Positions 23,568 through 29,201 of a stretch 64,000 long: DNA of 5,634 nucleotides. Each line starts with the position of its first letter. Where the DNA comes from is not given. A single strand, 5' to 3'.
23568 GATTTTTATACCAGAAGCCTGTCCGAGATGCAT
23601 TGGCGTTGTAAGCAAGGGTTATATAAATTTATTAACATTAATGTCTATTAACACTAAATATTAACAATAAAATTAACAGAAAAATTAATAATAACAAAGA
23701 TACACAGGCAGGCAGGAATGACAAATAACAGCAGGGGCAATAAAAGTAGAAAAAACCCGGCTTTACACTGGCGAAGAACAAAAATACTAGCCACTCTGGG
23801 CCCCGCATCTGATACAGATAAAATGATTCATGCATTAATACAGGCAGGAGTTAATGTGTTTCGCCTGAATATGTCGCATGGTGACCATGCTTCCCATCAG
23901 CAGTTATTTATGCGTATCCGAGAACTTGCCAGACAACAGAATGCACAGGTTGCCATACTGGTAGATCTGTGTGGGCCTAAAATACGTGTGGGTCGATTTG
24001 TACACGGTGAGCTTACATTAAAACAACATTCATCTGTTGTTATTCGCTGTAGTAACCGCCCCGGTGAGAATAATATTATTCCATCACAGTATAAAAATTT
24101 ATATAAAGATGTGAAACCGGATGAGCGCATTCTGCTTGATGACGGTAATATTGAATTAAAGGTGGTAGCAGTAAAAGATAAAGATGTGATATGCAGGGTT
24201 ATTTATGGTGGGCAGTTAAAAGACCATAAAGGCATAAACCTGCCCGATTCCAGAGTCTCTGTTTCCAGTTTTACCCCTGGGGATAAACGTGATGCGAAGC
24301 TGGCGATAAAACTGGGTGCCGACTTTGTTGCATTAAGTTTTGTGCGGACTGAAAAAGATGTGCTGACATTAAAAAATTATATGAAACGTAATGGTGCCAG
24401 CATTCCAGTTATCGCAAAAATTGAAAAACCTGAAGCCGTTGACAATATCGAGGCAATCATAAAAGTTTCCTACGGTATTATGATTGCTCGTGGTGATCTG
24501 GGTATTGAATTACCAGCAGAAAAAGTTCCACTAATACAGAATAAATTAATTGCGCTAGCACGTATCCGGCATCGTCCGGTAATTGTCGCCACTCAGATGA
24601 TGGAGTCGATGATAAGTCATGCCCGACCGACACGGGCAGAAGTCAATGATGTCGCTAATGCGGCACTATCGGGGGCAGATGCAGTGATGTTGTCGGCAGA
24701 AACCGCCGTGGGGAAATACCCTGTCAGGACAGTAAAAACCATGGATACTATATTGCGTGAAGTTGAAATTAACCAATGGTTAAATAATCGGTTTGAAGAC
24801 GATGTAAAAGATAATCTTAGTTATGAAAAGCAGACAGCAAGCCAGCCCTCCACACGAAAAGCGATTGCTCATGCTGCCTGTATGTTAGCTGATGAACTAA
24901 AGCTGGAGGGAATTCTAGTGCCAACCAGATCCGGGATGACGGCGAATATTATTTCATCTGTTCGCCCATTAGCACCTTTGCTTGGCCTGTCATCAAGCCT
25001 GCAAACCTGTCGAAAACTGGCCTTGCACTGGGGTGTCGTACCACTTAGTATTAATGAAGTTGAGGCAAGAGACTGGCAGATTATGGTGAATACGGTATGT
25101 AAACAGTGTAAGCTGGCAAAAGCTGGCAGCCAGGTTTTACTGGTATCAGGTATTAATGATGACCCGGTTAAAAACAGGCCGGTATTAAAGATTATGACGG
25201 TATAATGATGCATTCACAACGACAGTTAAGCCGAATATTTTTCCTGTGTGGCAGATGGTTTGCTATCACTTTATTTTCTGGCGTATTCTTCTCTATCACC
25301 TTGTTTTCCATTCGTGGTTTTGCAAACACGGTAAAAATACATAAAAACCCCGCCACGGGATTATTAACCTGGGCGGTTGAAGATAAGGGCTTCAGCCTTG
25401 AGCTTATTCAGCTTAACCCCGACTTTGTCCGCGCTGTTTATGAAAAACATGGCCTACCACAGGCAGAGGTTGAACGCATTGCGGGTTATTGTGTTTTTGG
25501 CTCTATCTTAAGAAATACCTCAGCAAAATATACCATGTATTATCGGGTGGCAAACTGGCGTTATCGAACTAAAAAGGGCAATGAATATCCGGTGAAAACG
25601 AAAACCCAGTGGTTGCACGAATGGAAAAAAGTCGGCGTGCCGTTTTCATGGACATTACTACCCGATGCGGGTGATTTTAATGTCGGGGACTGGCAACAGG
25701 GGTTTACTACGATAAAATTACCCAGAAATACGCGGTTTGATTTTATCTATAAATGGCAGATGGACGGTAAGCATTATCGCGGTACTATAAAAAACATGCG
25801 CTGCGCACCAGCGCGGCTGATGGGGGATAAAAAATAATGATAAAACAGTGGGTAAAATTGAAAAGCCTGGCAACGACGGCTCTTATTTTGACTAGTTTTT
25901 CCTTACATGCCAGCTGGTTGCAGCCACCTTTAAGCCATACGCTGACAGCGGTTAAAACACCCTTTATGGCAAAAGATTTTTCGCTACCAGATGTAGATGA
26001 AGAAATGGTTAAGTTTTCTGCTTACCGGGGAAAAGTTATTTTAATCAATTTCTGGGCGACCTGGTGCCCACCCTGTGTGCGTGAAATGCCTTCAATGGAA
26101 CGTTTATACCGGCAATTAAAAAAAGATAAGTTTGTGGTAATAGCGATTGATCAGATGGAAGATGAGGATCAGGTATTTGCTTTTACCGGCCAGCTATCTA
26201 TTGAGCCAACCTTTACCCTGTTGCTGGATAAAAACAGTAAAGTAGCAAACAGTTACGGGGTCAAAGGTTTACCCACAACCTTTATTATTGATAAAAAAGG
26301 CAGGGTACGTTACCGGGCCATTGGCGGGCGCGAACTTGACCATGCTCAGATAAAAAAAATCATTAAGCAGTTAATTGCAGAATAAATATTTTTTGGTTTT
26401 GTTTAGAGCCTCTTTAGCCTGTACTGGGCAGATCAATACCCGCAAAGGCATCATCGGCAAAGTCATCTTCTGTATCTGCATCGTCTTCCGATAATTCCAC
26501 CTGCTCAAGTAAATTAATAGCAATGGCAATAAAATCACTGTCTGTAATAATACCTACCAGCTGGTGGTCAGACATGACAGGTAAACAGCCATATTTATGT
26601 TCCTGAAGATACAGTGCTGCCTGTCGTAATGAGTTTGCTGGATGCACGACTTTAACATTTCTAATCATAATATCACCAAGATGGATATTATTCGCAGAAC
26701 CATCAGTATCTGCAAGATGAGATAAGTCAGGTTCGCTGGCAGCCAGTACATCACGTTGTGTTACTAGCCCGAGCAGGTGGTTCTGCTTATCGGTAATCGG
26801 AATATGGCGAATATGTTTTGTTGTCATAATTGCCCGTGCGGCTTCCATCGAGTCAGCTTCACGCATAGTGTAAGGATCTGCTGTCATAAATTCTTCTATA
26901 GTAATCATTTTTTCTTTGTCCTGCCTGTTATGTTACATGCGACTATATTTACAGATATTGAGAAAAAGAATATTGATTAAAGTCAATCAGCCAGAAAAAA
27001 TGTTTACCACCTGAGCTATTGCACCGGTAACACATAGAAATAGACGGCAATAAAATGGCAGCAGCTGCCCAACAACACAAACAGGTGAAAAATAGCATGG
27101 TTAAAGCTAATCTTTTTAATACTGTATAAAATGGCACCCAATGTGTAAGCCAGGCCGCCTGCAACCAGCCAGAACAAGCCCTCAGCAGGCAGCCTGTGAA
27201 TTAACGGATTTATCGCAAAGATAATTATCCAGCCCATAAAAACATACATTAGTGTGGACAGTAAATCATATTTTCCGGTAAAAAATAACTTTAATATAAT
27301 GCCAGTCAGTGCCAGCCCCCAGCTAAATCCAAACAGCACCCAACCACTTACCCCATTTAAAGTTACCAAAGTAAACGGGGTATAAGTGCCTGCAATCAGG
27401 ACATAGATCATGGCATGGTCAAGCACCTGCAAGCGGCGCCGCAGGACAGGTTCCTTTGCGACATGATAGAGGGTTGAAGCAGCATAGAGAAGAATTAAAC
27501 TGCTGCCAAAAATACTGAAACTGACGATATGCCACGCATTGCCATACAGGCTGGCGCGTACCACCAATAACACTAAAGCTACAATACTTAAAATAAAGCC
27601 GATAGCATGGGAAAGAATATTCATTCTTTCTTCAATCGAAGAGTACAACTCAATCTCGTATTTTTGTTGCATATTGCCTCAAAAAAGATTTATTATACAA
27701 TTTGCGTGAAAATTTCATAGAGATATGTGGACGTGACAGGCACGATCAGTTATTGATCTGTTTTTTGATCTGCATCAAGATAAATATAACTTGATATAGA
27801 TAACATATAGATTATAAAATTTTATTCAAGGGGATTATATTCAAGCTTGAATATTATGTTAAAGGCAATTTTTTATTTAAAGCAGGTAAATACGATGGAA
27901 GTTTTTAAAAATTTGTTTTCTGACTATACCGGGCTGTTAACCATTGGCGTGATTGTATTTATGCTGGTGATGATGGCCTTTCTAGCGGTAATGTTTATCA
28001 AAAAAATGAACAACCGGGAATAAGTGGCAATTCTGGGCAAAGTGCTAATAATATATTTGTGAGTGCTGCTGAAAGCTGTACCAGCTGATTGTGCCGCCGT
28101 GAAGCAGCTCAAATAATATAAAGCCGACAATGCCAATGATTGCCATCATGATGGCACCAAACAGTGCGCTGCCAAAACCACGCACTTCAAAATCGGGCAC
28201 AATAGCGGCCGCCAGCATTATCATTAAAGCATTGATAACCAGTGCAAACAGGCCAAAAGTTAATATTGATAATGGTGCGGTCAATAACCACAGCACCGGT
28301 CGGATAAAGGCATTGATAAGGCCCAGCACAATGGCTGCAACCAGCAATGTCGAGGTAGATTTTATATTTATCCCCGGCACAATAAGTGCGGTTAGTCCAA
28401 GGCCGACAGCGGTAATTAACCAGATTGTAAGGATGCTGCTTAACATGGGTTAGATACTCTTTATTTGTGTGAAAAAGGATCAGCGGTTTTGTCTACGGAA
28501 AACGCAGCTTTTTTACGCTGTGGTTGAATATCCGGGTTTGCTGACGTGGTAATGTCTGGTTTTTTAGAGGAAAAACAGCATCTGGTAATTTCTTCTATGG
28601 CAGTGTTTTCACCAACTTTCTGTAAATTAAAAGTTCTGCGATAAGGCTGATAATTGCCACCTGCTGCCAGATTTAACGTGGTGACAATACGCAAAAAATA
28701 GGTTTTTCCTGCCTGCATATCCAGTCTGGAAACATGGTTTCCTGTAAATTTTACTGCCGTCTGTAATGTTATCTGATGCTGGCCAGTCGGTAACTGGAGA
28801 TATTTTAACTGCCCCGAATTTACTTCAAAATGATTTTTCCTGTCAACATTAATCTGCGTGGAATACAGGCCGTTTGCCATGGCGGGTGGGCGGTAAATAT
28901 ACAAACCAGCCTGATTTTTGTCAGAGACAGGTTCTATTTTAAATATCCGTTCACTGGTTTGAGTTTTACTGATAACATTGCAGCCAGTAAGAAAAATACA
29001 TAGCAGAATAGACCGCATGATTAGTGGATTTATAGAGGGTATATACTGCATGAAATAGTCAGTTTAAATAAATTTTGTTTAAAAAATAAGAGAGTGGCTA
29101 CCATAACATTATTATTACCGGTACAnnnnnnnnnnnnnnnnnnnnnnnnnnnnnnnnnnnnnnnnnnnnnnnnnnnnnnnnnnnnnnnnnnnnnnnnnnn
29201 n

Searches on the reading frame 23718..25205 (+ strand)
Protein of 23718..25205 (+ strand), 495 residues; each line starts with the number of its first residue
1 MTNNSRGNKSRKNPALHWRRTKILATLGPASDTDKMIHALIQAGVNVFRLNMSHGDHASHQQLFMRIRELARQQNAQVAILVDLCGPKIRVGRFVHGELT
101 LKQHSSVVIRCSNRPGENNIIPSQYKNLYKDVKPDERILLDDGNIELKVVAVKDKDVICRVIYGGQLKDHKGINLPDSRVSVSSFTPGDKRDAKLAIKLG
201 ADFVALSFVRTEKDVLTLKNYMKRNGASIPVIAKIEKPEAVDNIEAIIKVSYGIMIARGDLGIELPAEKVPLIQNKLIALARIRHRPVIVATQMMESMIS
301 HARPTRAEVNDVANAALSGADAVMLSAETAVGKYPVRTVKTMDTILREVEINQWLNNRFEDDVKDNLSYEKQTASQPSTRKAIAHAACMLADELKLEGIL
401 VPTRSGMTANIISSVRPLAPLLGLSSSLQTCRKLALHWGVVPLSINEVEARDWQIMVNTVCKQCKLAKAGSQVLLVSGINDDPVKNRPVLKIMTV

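Call 3: search_protein_families(library=pfam, proteins=[window:23718-25205:+], max_evalue=0.01)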
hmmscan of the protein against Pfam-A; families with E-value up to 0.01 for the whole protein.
window:23718-25205:+ (495 aa): 3 families
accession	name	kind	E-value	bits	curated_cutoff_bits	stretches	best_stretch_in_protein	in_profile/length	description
PF00224.27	PK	-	3.2e-107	358.8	30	1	19-339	2-328/328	Pyruvate kinase, barrel domain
PF02887.21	PK_C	-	1.2e-21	77.4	28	1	382-482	2-103/114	Pyruvate kinase, alpha/beta domain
PF03328.21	HpcH_HpaI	-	3e-06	27.1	25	1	190-262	75-155/221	HpcH/HpaI aldolase/citrate lyase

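Call 4: search_protein_families(library=ncbifam, proteins=[window:23718-25205:+], max_evalue=0.01)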
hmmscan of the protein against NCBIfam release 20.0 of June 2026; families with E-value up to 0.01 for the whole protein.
window:23718-25205:+ (495 aa): 7 families
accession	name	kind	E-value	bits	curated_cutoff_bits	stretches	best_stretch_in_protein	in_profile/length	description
NF004491.0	PRK05826.1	subfamily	1.9e-153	511.4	432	1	18-495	4-475/477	pyruvate kinase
TIGR01064.1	pyruv_kin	equivalog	1.5e-151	505.2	306.4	1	19-494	1-475/476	pyruvate kinase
NF004886.0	PRK06247.1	subfamily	3e-151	504.3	623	1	19-486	5-461/476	pyruvate kinase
NF004978.0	PRK06354.1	subfamily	6.9e-151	503.6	462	1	18-481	7-464/590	pyruvate kinase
NF006664.0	PRK09206.1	equivalog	3.5e-111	372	686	1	19-478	2-454/470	pyruvate kinase PykF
NF005234.0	PRK06739.1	equivalog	2.5e-86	289.8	564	1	24-346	6-325/352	pyruvate kinase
NF011314.0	PRK14725.1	equivalog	1.1e-62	212.2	642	2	120-355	361-599/614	pyruvate kinase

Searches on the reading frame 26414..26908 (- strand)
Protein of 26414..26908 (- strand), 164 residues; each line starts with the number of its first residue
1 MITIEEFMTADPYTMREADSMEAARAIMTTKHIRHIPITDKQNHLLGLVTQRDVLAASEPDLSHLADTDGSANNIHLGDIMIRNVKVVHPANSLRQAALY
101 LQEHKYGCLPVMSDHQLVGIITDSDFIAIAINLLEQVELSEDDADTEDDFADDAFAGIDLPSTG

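Call 66: search_protein_families(library=pfam, proteins=[window:26414-26908:-], max_evalue=0.00001)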
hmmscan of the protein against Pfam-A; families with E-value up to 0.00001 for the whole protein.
window:26414-26908:- (164 aa): 1 family
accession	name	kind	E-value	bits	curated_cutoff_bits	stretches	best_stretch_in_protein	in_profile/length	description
PF00571.33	CBS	-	4.6e-27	94.5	24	2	78-128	2-53/57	CBS domain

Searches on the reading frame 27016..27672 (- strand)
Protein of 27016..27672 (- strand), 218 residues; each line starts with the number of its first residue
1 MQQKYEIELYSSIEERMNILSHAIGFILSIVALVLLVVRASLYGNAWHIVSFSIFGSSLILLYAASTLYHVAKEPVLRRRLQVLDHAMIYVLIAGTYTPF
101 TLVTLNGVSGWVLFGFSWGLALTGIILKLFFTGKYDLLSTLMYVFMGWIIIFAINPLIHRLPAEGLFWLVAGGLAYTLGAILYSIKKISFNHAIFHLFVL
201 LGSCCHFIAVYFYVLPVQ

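Call 66: search_protein_families(library=pfam, proteins=[window:27016-27672:-], max_evalue=0.00001)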
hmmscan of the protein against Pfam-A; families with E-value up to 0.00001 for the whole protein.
window:27016-27672:- (218 aa): 1 family
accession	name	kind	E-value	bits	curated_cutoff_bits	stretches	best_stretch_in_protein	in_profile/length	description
PF03006.26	HlyIII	-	1.2e-44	153.1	26.2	1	13-207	4-224/224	Haemolysin-III related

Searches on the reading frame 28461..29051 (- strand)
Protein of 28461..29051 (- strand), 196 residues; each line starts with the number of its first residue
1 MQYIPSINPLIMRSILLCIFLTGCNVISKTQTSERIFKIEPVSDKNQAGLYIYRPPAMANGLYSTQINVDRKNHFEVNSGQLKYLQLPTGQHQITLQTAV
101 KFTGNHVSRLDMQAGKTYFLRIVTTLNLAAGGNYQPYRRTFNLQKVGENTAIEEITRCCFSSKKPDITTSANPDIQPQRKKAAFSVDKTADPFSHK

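Call 66: search_protein_families(library=pfam, proteins=[window:28461-29051:-], max_evalue=0.00001)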
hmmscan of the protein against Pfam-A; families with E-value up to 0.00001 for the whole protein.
window:28461-29051:- (196 aa): 1 family
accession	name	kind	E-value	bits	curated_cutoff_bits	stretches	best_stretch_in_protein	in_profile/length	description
PF11008.14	DUF2846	-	3.7e-14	53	34.3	1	45-126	2-82/92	Protein of unknown function (DUF2846)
